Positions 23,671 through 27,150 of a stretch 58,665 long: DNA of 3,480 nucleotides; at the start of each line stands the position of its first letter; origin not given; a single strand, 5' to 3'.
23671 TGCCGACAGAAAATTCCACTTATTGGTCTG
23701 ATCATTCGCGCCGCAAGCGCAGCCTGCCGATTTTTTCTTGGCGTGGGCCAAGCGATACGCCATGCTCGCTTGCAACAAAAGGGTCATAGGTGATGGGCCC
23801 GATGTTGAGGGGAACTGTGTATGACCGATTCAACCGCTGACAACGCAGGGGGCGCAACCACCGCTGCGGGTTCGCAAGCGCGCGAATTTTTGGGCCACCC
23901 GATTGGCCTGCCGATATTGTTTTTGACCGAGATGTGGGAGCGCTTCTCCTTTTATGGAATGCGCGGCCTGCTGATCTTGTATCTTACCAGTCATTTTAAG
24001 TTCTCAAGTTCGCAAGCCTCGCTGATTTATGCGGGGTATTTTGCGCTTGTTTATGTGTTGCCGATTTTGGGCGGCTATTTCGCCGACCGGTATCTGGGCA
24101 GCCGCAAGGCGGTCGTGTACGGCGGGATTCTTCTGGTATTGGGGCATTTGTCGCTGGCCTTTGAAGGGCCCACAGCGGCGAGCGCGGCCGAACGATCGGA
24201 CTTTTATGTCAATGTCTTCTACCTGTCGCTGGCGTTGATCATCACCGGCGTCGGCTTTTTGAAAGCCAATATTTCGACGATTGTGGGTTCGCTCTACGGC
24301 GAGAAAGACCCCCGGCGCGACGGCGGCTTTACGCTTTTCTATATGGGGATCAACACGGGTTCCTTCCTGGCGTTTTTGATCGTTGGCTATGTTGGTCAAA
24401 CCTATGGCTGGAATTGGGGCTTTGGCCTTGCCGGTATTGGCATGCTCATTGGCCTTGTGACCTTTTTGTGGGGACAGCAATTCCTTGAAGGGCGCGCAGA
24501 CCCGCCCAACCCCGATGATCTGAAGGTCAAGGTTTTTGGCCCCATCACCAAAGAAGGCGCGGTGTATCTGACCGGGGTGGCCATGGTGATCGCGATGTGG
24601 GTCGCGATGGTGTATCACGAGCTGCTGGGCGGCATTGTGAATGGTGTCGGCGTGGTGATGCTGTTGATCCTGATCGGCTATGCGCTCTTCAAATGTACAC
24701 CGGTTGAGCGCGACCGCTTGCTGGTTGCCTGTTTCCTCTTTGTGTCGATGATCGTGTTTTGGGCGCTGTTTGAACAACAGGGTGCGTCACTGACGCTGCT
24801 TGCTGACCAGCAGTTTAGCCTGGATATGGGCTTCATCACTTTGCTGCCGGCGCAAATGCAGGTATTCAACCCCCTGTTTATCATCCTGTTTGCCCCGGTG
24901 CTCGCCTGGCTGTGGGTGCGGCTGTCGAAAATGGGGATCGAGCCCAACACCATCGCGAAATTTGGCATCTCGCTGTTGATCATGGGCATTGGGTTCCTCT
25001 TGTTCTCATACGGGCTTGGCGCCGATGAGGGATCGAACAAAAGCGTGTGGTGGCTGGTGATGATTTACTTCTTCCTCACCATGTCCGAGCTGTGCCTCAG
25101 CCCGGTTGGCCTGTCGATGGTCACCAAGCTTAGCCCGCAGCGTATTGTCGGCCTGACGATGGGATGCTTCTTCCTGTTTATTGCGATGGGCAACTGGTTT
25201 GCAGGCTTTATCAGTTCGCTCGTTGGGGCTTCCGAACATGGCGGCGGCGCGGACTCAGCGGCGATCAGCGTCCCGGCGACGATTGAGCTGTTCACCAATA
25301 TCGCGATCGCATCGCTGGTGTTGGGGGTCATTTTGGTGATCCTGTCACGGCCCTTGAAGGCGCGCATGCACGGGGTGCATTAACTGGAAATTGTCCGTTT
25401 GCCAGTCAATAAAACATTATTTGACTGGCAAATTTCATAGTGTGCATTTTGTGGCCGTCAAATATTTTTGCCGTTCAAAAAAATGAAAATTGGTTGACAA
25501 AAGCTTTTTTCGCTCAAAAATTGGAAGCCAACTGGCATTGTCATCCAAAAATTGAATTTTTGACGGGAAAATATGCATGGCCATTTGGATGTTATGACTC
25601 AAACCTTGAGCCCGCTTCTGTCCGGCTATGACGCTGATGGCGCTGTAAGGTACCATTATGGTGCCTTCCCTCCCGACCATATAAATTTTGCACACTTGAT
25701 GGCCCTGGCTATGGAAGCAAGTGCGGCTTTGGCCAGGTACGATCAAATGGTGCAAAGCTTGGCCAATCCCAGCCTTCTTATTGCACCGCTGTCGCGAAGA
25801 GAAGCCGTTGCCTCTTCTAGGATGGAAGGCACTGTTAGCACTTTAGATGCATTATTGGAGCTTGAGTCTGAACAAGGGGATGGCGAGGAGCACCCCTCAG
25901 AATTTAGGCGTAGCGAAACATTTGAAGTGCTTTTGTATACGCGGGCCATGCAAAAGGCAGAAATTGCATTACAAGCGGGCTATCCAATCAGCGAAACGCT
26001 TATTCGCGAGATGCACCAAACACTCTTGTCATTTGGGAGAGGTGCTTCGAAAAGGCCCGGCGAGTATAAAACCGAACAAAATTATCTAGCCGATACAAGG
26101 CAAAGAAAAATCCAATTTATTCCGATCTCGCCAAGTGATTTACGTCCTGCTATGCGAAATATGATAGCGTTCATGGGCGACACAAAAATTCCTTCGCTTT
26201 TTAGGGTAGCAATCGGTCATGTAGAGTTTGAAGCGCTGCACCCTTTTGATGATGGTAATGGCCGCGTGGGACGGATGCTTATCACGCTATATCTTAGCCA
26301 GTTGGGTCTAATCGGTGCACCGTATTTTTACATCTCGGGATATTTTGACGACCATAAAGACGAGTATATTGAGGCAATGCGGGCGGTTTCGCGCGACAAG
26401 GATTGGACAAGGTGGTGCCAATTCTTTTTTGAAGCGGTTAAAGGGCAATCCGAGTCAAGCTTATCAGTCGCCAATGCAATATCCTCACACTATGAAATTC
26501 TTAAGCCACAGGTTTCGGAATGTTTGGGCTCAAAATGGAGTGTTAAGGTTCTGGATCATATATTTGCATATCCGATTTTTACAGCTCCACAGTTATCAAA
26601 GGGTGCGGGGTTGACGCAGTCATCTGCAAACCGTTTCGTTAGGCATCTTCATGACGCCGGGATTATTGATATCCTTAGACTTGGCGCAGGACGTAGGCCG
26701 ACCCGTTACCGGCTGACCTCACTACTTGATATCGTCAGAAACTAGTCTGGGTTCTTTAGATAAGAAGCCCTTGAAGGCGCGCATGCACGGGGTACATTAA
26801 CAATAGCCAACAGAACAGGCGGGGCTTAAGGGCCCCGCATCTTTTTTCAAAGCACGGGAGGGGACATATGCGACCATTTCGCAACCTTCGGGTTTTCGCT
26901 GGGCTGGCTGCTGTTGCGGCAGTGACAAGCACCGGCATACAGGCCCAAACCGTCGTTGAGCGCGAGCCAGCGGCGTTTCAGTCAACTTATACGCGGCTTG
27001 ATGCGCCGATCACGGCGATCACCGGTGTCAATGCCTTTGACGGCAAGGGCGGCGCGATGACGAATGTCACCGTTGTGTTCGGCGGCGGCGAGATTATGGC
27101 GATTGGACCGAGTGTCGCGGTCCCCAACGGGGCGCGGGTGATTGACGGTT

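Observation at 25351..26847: AT-rich 1.4-kb Fic islet inserted between a POT transporter stop codon and its terminator, bounded by 34-bp direct repeats and lacking any recombinase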

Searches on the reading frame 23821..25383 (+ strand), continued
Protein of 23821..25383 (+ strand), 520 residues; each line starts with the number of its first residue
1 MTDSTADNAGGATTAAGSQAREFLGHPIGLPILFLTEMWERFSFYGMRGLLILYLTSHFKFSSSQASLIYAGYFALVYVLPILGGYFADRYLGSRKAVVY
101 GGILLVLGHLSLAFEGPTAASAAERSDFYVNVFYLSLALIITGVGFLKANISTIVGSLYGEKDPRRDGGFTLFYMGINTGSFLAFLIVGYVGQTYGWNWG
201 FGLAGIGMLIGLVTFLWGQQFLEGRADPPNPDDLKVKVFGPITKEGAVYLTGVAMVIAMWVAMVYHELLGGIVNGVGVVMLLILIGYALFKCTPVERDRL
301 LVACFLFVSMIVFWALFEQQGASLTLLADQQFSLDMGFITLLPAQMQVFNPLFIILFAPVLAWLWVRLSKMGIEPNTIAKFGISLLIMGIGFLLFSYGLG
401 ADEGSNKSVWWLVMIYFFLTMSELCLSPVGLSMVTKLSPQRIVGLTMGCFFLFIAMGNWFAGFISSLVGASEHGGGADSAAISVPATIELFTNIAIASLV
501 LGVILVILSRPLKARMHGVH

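Call 19: find_encoding_contigs(protein=P0123, flank=10000, max_places=4)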
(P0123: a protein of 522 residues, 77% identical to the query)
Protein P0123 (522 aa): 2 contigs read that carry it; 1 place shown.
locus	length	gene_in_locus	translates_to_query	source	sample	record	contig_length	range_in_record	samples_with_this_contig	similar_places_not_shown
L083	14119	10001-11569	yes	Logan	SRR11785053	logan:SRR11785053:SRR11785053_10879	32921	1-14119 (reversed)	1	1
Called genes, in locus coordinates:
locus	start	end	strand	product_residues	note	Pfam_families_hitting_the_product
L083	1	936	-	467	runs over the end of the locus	PF13241:NAD_binding_7, PF14824:Sirohm_synth_M (weak), PF10414:CysG_dimeriser, PF00590:TP_methylase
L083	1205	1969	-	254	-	PF00753:Lactamase_B, PF16123:HAGH_C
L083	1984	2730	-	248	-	-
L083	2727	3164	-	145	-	PF01502:PRA-CH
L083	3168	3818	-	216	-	PF01227:GTP_cyclohydroI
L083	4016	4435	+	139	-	PF01592:NifU_N (weak)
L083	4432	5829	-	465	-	PF02696:SelO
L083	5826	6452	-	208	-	PF00881:Nitroreductase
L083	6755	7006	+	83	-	-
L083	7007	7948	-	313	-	PF00487:FA_desaturase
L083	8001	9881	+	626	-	PF01738:DLH, PF02129:Peptidase_S15, PF00561:Abhydrolase_1 (weak), PF12146:Hydrolase_4 (weak), PF00326:Peptidase_S9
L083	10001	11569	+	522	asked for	PF07690:MFS_1, PF00854:PTR2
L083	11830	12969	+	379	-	PF13784:Fic_N, PF02661:Fic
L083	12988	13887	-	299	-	PF00126:HTH_1, PF03466:LysR_substrate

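Call 25: find_encoding_contigs(protein=P0128, flank=8000, max_places=2)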
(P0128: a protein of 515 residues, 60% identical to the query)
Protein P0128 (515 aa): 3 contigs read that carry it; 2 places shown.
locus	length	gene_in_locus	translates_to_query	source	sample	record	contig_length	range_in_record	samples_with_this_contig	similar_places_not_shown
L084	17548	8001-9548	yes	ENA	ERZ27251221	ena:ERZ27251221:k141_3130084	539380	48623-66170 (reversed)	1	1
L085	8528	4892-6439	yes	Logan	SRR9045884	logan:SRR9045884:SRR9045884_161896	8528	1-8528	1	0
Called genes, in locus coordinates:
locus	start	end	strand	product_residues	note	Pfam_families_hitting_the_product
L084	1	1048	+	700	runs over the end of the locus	PF07715:Plug, PF00593:TonB_dep_Rec_b-barrel, PF14905:OMP_b-brl_3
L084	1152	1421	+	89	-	-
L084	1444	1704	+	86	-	-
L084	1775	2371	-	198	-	PF04140:ICMT, PF04191:PEMT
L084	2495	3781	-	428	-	PF00144:Beta-lactamase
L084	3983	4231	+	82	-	PF02195:ParB_N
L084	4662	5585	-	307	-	PF00487:FA_desaturase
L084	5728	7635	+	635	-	PF00561:Abhydrolase_1 (faint), PF02129:Peptidase_S15 (faint), PF01738:DLH, PF20434:BD-FAE (faint), PF12146:Hydrolase_4 (faint), PF12697:Abhydrolase_6 (weak), PF00326:Peptidase_S9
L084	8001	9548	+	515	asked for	PF07690:MFS_1, PF00854:PTR2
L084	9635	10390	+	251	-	PF00685:Sulfotransfer_1 (faint)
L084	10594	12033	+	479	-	PF01979:Amidohydro_1, PF07969:Amidohydro_3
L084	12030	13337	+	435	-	PF01979:Amidohydro_1, PF07969:Amidohydro_3 (weak)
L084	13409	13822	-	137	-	PF01124:MAPEG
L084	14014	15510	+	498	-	PF01839:FG-GAP (faint), PF13517:FG-GAP_3 (weak)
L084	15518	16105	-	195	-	PF01794:Ferric_reduct (weak)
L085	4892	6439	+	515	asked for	PF07690:MFS_1, PF00854:PTR2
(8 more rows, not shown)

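Call 26: find_encoding_contigs(protein=P0130, flank=8000, max_places=2)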
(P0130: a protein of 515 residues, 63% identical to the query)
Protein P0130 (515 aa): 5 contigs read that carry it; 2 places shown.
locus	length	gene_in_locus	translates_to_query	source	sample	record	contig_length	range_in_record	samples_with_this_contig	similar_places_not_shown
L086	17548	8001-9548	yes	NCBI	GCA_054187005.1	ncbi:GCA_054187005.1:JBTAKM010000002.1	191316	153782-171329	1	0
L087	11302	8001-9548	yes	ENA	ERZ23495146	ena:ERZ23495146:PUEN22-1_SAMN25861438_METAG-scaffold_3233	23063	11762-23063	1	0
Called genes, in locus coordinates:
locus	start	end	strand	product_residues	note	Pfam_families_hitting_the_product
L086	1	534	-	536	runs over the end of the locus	PF01979:Amidohydro_1 (faint), PF07969:Amidohydro_3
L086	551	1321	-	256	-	PF00753:Lactamase_B, PF16123:HAGH_C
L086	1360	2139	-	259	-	-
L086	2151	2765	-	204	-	PF01227:GTP_cyclohydroI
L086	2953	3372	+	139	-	-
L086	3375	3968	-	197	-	PF00881:Nitroreductase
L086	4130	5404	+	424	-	PF22807:TrAA12, PF23500:DUF7133 (faint), PF07995:GSDH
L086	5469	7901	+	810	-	PF00034:Cytochrom_C, PF13442:Cytochrome_CBB3, PF07715:Plug, PF00593:TonB_dep_Rec_b-barrel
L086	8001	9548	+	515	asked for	PF07690:MFS_1, PF00854:PTR2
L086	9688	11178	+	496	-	PF00144:Beta-lactamase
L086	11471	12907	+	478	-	PF07969:Amidohydro_3 (faint), PF01979:Amidohydro_1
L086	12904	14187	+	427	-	PF01979:Amidohydro_1, PF07969:Amidohydro_3 (weak)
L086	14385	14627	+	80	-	-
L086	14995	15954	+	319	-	PF00561:Abhydrolase_1, PF12146:Hydrolase_4, PF12697:Abhydrolase_6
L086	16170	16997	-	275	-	PF05552:MS_channel_1st_1 (faint), PF21088:MS_channel_1st, PF00924:MS_channel_2nd, PF21082:MS_channel_3rd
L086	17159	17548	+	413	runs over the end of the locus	PF07690:MFS_1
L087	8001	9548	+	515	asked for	PF07690:MFS_1, PF00854:PTR2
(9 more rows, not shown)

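Call 27: find_encoding_contigs(protein=P0124, flank=8000, max_places=2)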
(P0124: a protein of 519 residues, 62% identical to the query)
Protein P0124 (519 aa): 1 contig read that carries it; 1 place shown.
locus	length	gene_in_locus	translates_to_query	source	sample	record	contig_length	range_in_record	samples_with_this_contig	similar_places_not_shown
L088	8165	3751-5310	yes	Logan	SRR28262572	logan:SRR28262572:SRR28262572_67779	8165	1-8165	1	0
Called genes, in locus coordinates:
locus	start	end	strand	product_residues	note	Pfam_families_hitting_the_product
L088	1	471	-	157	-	?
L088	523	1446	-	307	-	PF00487:FA_desaturase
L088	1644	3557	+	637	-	PF20434:BD-FAE (faint), PF01738:DLH, PF02129:Peptidase_S15 (weak), PF00561:Abhydrolase_1 (weak), PF12146:Hydrolase_4, PF12697:Abhydrolase_6 (weak), PF00326:Peptidase_S9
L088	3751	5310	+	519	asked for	PF07690:MFS_1, PF00854:PTR2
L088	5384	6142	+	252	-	-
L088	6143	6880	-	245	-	PF13424:TPR_12 (faint), PF25058:ARM_TT21 (faint), PF13174:TPR_6 (faint), PF13428:TPR_14 (faint), PF13432:TPR_16 (faint), PF12895:ANAPC3 (faint), PF13181:TPR_8 (faint), PF14559:TPR_19 (weak), +1 more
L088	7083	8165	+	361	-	?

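Call 53: search_protein_families(library=pfam, proteins=[L086:9688-11175:+], max_evalue=0.001)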
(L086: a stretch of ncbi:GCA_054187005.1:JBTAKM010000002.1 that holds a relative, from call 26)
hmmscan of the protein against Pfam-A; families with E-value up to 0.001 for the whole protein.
L086:9688-11175:+ (496 aa): 1 family
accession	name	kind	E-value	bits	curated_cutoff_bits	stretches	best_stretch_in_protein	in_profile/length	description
PF00144.29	Beta-lactamase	-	2.5e-33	116.1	27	1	192-465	17-305/329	Beta-lactamase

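Call 55: find_encoding_contigs(protein=P0127, flank=5000, max_places=1)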
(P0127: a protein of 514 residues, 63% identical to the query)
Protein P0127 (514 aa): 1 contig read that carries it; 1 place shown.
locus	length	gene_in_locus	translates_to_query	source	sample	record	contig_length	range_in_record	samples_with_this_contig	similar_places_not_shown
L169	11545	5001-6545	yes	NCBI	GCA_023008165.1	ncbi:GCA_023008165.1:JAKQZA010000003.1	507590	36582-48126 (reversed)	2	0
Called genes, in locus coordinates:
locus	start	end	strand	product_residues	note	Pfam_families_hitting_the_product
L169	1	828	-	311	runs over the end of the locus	PF00487:FA_desaturase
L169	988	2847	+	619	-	PF02129:Peptidase_S15, PF20434:BD-FAE (weak), PF00561:Abhydrolase_1 (faint), PF12146:Hydrolase_4 (faint), PF00326:Peptidase_S9, PF02230:Abhydrolase_2 (faint)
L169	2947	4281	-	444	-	PF05569:Peptidase_M56, PF01435:Peptidase_M48 (faint), PF01551:Peptidase_M23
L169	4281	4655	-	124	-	PF03965:Penicillinase_R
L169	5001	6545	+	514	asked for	PF07690:MFS_1, PF00854:PTR2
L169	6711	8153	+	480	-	PF01979:Amidohydro_1, PF07969:Amidohydro_3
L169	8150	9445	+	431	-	PF01979:Amidohydro_1, PF07969:Amidohydro_3 (weak)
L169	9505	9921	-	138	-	PF01124:MAPEG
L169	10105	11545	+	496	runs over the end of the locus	PF13517:FG-GAP_3 (weak)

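Call 56: find_encoding_contigs(protein=P0132, flank=5000, max_places=1)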
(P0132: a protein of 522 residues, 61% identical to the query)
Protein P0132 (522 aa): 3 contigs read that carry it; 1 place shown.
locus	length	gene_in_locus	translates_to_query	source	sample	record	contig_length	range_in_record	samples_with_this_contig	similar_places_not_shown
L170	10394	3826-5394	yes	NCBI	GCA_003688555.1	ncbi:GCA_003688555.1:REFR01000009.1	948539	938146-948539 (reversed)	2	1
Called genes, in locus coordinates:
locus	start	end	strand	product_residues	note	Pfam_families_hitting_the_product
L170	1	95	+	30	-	?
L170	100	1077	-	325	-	PF00487:FA_desaturase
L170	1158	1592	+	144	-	PF13622:4HBT_3, PF03061:4HBT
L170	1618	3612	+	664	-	PF01738:DLH (weak), PF12146:Hydrolase_4 (faint), PF00326:Peptidase_S9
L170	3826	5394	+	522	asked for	PF07690:MFS_1, PF00854:PTR2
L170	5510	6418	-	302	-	PF00126:HTH_1, PF03466:LysR_substrate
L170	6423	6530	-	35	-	-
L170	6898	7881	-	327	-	PF00482:T2SSF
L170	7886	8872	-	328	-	PF00482:T2SSF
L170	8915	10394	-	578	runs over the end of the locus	PF00437:T2SSE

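Call 61: search_protein_families(library=padloc, proteins=[L081:11682-12821:+], max_evalue=0.01)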
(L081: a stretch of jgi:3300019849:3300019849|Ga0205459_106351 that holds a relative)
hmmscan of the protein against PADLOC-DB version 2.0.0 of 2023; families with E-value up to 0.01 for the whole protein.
L081:11682-12821:+ (379 aa): 9 families
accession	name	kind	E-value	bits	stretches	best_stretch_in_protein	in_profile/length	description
PDLC03963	SoFic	-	1.1e-94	315.8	1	16-378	8-359/361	-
PDLC04836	PDC-S04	-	5.9e-18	62.9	1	125-226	87-184/244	-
PDLC04840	PDC-S04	-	6.3e-18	63.3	1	71-228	19-173/227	-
PDLC04837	PDC-S04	-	7.6e-15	52.8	1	124-225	82-179/234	-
PDLC04839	PDC-S04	-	1.2e-13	49.2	1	104-264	36-190/205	-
PDLC04966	PDC-S24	-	2.1e-13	47.9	1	151-261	253-369/497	-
PDLC04838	PDC-S04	-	9.7e-06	23.5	1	196-233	129-166/209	-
PDLC04841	PDC-S04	-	0.001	16.8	1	183-230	182-229/292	-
PDLC04842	PDC-S04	-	0.0046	14.7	1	192-230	93-131/202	-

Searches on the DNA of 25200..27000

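Call 74: search_rna_families(source=window, start=25200, end=27000, threshold=evalue, max_evalue=1)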
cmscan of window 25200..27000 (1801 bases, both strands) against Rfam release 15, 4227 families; matches with E-value up to 1: 2.
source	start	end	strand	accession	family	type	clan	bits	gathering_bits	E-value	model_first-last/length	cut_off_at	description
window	26433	26473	-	RF00339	snoR60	Gene; snRNA; snoRNA; CD-box;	CL00074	21.7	40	0.21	1-72/72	no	Small nucleolar RNA snoR60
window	25399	25431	+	RF00130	mir-192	Gene; miRNA;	-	18.7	54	0.45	21-55/76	no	mir-192/215 microRNA precursor family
